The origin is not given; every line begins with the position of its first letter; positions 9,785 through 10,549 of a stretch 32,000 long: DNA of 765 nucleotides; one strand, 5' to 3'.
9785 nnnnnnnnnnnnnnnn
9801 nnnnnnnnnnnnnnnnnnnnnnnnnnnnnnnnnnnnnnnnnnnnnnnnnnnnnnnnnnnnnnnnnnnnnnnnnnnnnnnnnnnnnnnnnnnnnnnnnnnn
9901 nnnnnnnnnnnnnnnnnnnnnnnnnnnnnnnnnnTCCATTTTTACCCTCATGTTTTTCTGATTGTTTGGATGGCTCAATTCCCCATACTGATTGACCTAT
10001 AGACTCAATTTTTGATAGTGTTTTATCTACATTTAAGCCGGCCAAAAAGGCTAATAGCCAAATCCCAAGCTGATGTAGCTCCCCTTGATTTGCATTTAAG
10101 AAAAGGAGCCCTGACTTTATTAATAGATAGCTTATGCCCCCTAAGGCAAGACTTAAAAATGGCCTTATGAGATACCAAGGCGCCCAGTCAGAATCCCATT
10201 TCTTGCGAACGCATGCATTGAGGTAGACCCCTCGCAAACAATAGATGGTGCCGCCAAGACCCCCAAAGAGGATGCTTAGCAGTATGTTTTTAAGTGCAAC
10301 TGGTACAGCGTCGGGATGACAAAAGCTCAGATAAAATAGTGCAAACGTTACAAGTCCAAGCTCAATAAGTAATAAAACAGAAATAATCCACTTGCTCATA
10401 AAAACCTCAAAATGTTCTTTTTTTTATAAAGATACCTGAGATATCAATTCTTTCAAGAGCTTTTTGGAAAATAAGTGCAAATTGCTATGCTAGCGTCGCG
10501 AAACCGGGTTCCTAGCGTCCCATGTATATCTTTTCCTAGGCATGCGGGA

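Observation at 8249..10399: Uncharacterised operon: 4TM membrane protein + standalone ComEC-type MBL hydrolase + SRPBCC protein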

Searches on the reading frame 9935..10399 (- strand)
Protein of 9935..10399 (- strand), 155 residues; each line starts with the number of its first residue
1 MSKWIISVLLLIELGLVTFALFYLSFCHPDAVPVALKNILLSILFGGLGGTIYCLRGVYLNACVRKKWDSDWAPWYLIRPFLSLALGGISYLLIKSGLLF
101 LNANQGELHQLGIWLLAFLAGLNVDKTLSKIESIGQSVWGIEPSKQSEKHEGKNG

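Call 5: search_protein_families(library=pfam, proteins=[window:9935-10399:-], max_evalue=0.01)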
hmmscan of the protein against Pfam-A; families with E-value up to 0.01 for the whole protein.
window:9935-10399:- (155 aa): 0 families

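Call 8: search_protein_families(library=padloc, proteins=[window:9935-10399:-], max_evalue=0.01)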
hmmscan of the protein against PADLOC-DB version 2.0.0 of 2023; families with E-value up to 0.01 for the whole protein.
window:9935-10399:- (155 aa): 0 families

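Call 9: search_protein_families(library=ncbifam, proteins=[window:9935-10399:-], max_evalue=0.01)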
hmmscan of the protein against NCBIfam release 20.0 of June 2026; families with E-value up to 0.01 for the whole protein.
window:9935-10399:- (155 aa): 0 families

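Call 10: search_protein_families(library=padloc, proteins=[window:9935-10399:-], max_evalue=10)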
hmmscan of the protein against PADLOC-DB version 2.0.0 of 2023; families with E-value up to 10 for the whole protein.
window:9935-10399:- (155 aa): 0 families

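Call 11: search_protein_families(library=phrogs, proteins=[window:9935-10399:-], max_evalue=0.01)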
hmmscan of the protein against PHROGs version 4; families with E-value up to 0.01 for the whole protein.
window:9935-10399:- (155 aa): 0 families

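Call 26: find_homologous_proteins(query=window:9935-10399:-)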
Query window:9935-10399:- (155 aa): 313 proteins with E <= 0.001 among 525 candidates; the best 120 are listed.
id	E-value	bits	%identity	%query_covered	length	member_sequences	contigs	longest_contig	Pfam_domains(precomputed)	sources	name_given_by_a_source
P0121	3.3e-96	337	99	100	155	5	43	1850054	-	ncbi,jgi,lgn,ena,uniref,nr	ncbi:MAG: hypothetical protein B7Y05_08755 [Polynucleobacter sp. 24-46-87]|jgi:hypothetical protein|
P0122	6.0e-69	249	75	100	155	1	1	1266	-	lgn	-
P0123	1.1e-67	245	71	99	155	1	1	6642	-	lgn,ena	-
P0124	3.5e-53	198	60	100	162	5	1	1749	-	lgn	-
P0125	2.0e-52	195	59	100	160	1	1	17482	-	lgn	-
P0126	4.4e-52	194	59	99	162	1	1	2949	-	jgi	jgi:hypothetical protein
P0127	7.7e-52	193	56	99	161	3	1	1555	-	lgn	-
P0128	2.7e-51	191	61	97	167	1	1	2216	-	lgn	-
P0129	8.3e-51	190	57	99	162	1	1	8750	-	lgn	-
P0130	9.6e-51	190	59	99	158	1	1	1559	-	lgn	-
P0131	1.3e-50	189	58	99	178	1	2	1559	-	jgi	-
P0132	5.1e-50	187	57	100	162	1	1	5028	-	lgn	-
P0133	9.6e-50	186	59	99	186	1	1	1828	-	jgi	jgi:hypothetical protein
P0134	1.6e-49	186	54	99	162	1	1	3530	-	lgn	-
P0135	1.9e-49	185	59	97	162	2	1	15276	-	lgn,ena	-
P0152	1.1e-47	180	57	98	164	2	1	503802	-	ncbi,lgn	-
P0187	8.0e-45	170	57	90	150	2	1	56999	-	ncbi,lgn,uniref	ncbi:hypothetical protein [Paraburkholderia aspalathi]|uniref:hypothetical protein n=1 Tax=Paraburkh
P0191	1.7e-44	169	50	99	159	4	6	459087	-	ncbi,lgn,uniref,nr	ncbi:TPA: hypothetical protein L3746_005409 [Pseudomonas aeruginosa]|uniref:hypothetical protein n=1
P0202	4.1e-43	165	53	99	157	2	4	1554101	-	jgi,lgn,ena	jgi:hypothetical protein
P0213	2.3e-41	159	52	97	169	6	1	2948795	-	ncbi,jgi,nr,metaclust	ncbi:hypothetical protein L103DPR2_01919 [Limnohabitans sp. 103DPR2]|jgi:hypothetical protein|nr:hyp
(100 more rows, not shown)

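Call 27: find_encoding_contigs(protein=P0191, flank=6000, max_places=3)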
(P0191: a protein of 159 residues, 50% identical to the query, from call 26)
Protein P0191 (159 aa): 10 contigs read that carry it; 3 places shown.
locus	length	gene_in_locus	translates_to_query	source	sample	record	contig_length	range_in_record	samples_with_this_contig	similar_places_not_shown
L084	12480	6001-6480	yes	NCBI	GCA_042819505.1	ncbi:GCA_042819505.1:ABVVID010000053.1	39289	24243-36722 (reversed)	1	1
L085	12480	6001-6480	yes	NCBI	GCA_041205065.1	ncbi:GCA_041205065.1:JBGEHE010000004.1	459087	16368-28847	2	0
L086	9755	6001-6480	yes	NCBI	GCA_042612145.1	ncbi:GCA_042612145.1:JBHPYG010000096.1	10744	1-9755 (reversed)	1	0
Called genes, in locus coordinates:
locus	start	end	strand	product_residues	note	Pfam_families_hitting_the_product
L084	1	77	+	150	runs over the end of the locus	PF13302:Acetyltransf_3 (weak), PF13527:Acetyltransf_9 (faint), PF00583:Acetyltransf_1, PF13673:Acetyltransf_10, PF13508:Acetyltransf_7, PF08445:FR47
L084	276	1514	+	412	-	PF03577:Peptidase_C69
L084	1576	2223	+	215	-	PF00484:Pro_CA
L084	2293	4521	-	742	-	PF07715:Plug, PF00593:TonB_dep_Rec_b-barrel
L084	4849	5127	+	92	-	PF05015:HigB-like_toxin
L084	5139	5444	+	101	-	PF01381:HTH_3 (weak)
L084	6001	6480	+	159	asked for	-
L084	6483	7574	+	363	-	PF00753:Lactamase_B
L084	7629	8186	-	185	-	-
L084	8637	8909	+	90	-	-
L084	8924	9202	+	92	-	PF17525:DUF5447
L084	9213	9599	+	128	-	-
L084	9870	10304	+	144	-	-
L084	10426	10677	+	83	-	-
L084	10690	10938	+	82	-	PF05356:Phage_Coat_B (weak)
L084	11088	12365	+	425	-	-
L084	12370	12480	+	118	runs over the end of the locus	PF10734:DUF2523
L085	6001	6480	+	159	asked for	-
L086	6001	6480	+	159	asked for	-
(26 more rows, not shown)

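Call 28: find_encoding_contigs(protein=P0213, flank=6000, max_places=2)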
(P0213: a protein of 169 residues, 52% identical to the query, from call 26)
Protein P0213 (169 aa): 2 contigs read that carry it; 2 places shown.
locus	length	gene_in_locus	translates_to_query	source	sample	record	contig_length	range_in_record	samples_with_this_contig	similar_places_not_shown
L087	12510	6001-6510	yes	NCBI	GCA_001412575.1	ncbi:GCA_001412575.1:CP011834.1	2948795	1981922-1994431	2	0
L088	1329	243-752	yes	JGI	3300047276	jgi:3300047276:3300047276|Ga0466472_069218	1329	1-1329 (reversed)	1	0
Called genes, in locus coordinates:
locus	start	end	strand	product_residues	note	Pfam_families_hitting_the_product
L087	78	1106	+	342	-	PF13102:Phage_int_SAM_5 (weak), PF00589:Phage_integrase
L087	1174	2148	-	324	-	PF03401:TctC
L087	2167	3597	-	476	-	PF00884:Sulfatase, PF01663:Phosphodiest, PF16347:SGSH_C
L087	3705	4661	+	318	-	PF00126:HTH_1, PF03466:LysR_substrate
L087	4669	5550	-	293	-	-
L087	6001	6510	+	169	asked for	-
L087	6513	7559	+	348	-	-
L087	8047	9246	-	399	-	PF03009:GDPD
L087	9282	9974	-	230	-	PF00702:Hydrolase, PF13419:HAD_2, PF13242:Hydrolase_like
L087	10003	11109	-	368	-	PF00005:ABC_tran, PF13304:AAA_21 (faint), PF08402:TOBE_2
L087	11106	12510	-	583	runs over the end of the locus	PF00528:BPD_transp_1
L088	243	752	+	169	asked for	-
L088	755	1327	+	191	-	?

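Call 29: find_encoding_contigs(protein=P0187, flank=6000, max_places=2)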
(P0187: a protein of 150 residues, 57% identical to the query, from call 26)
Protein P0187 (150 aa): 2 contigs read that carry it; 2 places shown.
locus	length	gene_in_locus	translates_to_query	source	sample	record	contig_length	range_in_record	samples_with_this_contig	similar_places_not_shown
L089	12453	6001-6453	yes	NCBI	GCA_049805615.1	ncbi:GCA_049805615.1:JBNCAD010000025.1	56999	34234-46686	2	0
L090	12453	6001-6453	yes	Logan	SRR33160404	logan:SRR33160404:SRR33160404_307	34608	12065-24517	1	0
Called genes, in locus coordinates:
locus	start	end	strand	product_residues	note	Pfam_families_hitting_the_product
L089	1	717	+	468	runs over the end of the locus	-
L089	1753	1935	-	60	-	-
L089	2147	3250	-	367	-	PF08378:NERD (weak)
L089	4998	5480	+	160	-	PF13166:AAA_13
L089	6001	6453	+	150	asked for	-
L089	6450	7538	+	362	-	PF00753:Lactamase_B (weak)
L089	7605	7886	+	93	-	-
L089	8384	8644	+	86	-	-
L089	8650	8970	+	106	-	PF05016:ParE_toxin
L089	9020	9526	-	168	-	-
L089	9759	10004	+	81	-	PF05930:Phage_AlpA, PF12728:HTH_17 (weak)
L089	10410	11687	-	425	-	PF13356:Arm-DNA-bind_3, PF00589:Phage_integrase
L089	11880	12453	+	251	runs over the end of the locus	PF00392:GntR (weak), PF08220:HTH_DeoR, PF08279:HTH_11, PF25213:HVO_A0261_N (weak), PF00455:DeoRC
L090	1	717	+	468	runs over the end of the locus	-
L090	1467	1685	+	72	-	-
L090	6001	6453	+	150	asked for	-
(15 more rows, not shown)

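Call 54: search_protein_families(library=padloc, proteins=[L087:6513-7556:+, L087:6001-6507:+, L084:7629-8183:-, L089:7605-7883:+, L087:4669-5547:-], max_evalue=0.01)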
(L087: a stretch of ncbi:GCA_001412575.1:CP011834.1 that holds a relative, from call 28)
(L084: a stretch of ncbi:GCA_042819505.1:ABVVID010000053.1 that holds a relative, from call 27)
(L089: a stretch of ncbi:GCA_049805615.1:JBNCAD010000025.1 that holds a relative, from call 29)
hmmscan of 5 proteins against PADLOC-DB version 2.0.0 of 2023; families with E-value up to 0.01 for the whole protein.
L087:6513-7556:+ (348 aa): 6 families
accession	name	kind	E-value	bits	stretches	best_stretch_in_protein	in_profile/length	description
PDLC04673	PDC-M48B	-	3.4e-34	116.6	1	94-324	51-272/296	-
PDLC04675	PDC-M48B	-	2.7e-14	51.1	1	90-279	54-231/291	-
PDLC03854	LmuA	-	6.8e-10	36.6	1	201-320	208-328/345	-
PDLC03805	RTasMBL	-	6.3e-09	33.4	1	200-303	177-281/322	DRT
PDLC04674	PDC-M48B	-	4.9e-06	24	0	201-263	137-201/270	-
PDLC04676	PDC-M48B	-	1.3e-05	22.2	1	94-124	60-90/357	-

L087:6001-6507:+ (169 aa): 0 families

L084:7629-8183:- (184 aa): 0 families

L089:7605-7883:+ (93 aa): 0 families

L087:4669-5547:- (292 aa): 0 families

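Call 65: predict_structure(alignment_id=A3)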
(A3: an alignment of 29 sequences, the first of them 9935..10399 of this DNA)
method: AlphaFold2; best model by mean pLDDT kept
length: 155 residues; sequences in the alignment: 29
mean_pLDDT: 83.7   pTM: 0.72
mean pLDDT of the five models: 83.7, 81.4, 79.5, 78.2, 77.6
residues with pLDDT >= 90: 68; 70-90: 65; 50-70: 12; < 50: 10
segments of 3 or more residues with pLDDT < 50: 146-155
pLDDT, mean of each block of 10 residues (from residue 1): 90 95 85 88 94 94 90 91 92 83 70 89 87 79 51 41
secondary structure, 60 per line:
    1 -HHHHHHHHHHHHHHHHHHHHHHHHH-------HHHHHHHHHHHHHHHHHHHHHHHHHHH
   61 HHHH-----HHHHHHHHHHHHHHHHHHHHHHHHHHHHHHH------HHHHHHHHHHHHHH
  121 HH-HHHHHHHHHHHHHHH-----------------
elements in order: H2-26 H34-64 H70-100 H107-122 H124-138

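Call 69: fold_search(model_id=the predicted structure, library=pdb)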
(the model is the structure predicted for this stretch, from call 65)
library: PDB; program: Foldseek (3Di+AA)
matches with E <= 10: 171; with E <= 0.001: 0
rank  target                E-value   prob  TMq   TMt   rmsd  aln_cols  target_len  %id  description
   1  7s8l_R                7.4e-01  0.60  0.38  0.26   8.4       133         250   14  CryoEM structure of Gq-coupled MRGPRX2 with peptide agonist Cortistatin-14 (released 2021-11-17)
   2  8tyw_A                8.2e-01  0.72  0.41  0.27   8.1       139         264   14  cryo-EM structure of GPR6-Gs-Nb35 complex (released 2024-12-04)
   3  7r0c_A                1.1e+00  0.33  0.34  0.22   7.7       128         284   11  Structure of the AVP-V2R-arrestin2-ScFv30 complex (released 2022-09-14)
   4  6vjm_B                1.1e+00  0.54  0.39  0.13   8.0       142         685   11  Human metabotropic GABA(B) receptor in its apo state (released 2020-06-10)
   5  8iy6_R                1.4e+00  0.38  0.36  0.22   8.3       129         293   12  ETB-Gi complex bound to Endotheline-1, focused on receptor (released 2023-08-16)
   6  9hap_R                1.4e+00  0.38  0.36  0.20   7.5       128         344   12  Cryo-EM structure of inactive human arginine-vasopressin (AVP) V2 receptor (V2R) with tolvaptan (released 2025-06-04)
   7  7xz5_R                1.5e+00  0.28  0.35  0.22   8.1       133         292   16  GPR119-Gs-LPC complex (released 2022-08-24)
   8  7xge_C                1.5e+00  0.13  0.25  0.24  11.9       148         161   16  Crystal structure of MCL-1 in complex with computationally designed inhibitor protein (released 2022-07-20)
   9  7ae6_B                1.6e+00  0.25  0.32  0.35  14.9       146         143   13  Crystal structure of di-AMPylated HEPN(R102A) toxin (released 2020-12-30)
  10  6uoa_B                1.9e+00  0.30  0.35  0.11   8.1       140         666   13  Human metabotropic GABA(B) receptor in its intermediate state 1 (released 2020-06-10)
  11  9e0h_A                1.9e+00  0.28  0.34  0.34  12.3       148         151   16  De novo calcium channel heptamer, CalC6_3 with DHR extensions. Off target multimerization state (released 2025-10-01)
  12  7t6b_R                2.0e+00  0.28  0.36  0.24   8.1       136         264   13  Structure of S1PR2-heterotrimeric G13 signaling complex (released 2022-04-06)
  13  9jlc_R                2.1e+00  0.30  0.41  0.28   8.8       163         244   11  Cryo-EM structure of MAS1-Gi Complex with AVE 0991 (released 2025-09-24)
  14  6wiv_B                2.1e+00  0.30  0.38  0.12   8.0       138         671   11  Structure of human GABA(B) receptor in an inactive state (released 2020-07-01)
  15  8pkm_R                2.2e+00  0.35  0.39  0.25   7.0       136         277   12  Befiradol-bound serotonin 5-HT1A receptor - Gi Protein Complex (released 2024-05-29)
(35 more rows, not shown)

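Call 83: search_protein_families(library=ncbifam, proteins=[L084:6483-7571:+, L087:6513-7556:+], max_evalue=0.001)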
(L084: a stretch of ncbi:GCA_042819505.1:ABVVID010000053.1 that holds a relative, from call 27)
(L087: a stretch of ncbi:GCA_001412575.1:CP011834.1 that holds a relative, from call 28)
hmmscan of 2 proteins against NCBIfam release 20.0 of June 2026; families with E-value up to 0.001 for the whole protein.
L084:6483-7571:+ (363 aa): 5 families
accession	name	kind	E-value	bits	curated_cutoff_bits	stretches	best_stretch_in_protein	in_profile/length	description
NF041809.1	Avs1a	equivalog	1.2e-12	47.3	420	1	15-82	4-68/387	AVAST type 1 anti-phage system MBL fold metallo-hydrolase Avs1a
TIGR00361.1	ComEC_Rec2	equivalog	2.5e-09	35.9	190.05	1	210-330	552-657/663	DNA internalization-related competence protein ComEC/Rec2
NF058524.1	6A-MBL_enzyme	equivalog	8.2e-06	25.2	220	0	47-82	44-78/346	anti-phage 6A-MBL system MBL-fold protein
NF008580.0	PRK11539.1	equivalog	1.2e-05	23.9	969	0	214-277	616-675/758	ComEC family protein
NF049846.1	blaAHM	exception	1.4e-05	24.2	590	0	34-89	85-138/304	AHM family subclass B3-like metallo-beta-lactamase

L087:6513-7556:+ (348 aa): 4 families
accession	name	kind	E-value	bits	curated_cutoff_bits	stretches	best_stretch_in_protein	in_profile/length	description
NF058524.1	6A-MBL_enzyme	equivalog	1e-09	38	220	1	185-254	178-254/346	anti-phage 6A-MBL system MBL-fold protein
NF049846.1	blaAHM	exception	2.5e-08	33.2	590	0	85-123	100-138/304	AHM family subclass B3-like metallo-beta-lactamase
TIGR00361.1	ComEC_Rec2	equivalog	4.3e-06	25.2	190.05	1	86-279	484-634/663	DNA internalization-related competence protein ComEC/Rec2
NF008580.0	PRK11539.1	equivalog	0.00052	18.5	969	0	200-283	615-697/758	ComEC family protein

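Call 96: find_encoding_contigs(protein=P0202, flank=5000, max_places=2)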
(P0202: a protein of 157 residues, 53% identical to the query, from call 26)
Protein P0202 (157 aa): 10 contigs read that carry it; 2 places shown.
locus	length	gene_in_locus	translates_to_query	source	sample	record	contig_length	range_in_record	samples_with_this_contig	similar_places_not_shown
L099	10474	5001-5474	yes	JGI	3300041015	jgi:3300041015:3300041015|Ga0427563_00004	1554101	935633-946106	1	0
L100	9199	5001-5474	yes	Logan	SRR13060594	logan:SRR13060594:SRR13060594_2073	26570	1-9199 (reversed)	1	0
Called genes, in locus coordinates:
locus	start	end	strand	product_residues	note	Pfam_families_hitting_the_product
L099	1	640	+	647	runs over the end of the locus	PF03235:GmrSD_N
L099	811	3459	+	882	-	PF10593:Z1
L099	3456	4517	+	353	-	PF14390:DUF4420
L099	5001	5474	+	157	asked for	-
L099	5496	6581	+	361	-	PF00753:Lactamase_B (weak)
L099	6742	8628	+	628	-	-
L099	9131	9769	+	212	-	PF00753:Lactamase_B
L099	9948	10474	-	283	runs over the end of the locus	PF01435:Peptidase_M48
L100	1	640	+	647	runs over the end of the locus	PF03235:GmrSD_N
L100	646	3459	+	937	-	PF10593:Z1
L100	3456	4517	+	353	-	PF14390:DUF4420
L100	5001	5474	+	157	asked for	-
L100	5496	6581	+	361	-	PF00753:Lactamase_B (weak)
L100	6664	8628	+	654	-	-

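Call 97: find_encoding_contigs(protein=P0152, flank=5000, max_places=2)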
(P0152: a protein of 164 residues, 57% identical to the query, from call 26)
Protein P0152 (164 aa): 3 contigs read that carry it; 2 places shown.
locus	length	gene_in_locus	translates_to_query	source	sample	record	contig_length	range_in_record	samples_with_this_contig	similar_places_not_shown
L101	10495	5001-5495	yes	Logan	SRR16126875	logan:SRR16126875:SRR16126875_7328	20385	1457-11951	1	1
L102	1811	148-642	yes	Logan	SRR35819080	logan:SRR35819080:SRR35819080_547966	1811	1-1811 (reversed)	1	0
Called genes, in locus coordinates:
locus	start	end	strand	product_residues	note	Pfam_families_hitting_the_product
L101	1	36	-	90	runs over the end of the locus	PF12441:CopG_antitoxin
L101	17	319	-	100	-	PF04365:BrnT_toxin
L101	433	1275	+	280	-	PF00378:ECH_1, PF16113:ECH_2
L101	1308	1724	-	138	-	PF01850:PIN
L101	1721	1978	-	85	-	PF02604:PhdYeFM_antitox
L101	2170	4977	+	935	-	PF20464:MmeI_N, PF20465:MmeI_hel, PF20473:MmeI_Mtase, PF20466:MmeI_TRD, PF20467:MmeI_C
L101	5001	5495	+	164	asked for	-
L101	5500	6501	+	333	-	-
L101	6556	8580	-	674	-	PF13086:AAA_11, PF13245:AAA_19, PF13604:AAA_30, PF01443:Viral_helicase1 (faint), PF13087:AAA_12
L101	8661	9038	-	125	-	-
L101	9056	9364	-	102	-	PF09907:HigB_toxin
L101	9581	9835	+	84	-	-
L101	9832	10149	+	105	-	PF02452:PemK_toxin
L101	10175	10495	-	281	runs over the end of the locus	PF14819:QueF_N, PF14489:QueF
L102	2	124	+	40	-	?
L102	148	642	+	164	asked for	-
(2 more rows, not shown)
